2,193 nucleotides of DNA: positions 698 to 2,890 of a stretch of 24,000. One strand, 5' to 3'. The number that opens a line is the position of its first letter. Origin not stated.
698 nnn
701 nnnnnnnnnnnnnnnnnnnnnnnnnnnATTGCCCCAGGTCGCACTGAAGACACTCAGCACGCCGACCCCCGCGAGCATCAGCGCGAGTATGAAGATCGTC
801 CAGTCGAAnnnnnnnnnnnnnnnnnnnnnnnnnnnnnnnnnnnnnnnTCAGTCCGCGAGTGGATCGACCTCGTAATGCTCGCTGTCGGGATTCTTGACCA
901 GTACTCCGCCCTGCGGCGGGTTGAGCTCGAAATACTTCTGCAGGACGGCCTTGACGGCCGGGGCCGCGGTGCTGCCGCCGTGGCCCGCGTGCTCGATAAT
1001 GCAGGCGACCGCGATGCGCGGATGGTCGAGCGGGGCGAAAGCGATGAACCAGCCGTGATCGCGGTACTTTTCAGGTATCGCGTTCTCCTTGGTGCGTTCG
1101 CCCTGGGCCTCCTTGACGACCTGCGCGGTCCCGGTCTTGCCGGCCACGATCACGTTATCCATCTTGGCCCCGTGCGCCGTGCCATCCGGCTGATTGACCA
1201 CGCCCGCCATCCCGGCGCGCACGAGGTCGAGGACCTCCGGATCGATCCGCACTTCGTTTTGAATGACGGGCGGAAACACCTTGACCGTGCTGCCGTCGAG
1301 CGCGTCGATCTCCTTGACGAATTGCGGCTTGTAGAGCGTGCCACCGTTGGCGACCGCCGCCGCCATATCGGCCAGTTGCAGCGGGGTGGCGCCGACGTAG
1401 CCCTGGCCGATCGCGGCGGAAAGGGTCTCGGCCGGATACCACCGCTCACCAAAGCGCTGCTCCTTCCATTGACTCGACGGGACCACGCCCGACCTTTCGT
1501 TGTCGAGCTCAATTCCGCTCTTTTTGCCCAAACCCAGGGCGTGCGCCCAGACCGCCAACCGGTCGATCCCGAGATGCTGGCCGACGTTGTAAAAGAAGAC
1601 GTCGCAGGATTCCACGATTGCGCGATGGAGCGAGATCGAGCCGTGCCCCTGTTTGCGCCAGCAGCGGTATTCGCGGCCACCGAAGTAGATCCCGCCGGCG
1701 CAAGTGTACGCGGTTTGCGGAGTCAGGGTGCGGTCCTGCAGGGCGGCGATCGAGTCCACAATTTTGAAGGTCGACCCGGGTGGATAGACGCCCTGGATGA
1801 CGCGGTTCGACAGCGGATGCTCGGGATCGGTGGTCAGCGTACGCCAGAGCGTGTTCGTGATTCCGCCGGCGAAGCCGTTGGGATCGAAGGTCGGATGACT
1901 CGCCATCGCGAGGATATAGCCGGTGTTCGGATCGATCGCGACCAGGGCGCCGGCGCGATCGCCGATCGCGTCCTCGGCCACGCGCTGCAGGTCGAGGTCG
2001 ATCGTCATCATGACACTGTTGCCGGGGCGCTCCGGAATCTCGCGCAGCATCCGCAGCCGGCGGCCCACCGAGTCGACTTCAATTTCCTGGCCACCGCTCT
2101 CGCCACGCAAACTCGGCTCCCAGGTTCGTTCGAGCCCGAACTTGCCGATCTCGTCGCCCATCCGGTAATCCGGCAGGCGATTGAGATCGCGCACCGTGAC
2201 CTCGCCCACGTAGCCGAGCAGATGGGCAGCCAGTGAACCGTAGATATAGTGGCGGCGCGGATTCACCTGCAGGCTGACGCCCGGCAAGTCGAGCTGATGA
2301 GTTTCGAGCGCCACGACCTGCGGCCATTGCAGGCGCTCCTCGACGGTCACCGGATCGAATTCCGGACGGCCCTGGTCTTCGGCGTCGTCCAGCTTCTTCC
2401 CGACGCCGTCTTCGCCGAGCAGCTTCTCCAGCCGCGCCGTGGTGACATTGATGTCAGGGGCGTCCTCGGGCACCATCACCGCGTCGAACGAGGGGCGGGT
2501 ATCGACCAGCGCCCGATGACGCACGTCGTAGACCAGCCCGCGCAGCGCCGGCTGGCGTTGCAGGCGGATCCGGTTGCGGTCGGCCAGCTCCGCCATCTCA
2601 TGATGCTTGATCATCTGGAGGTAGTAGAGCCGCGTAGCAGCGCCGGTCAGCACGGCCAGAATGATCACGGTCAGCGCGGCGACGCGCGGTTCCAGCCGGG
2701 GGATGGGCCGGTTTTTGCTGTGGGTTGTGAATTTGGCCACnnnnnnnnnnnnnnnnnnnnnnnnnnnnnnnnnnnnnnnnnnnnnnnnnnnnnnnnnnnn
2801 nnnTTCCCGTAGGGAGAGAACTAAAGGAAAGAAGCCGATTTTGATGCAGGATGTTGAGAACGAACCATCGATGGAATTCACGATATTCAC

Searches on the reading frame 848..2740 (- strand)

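Call 28: search_protein_families(library=pfam, proteins=[window:848-2740:-], max_evalue=0.00001)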
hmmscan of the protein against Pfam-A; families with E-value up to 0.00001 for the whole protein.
window:848-2740:- (630 aa): 2 families
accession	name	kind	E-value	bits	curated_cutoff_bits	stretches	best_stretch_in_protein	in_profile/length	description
PF00905.27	Transpeptidase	-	9.3e-75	252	22.1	1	264-601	1-299/299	Penicillin binding protein transpeptidase domain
PF03717.20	PBP_dimer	-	1.6e-38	133.4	24.4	1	63-230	2-177/180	Penicillin-binding Protein dimerisation domain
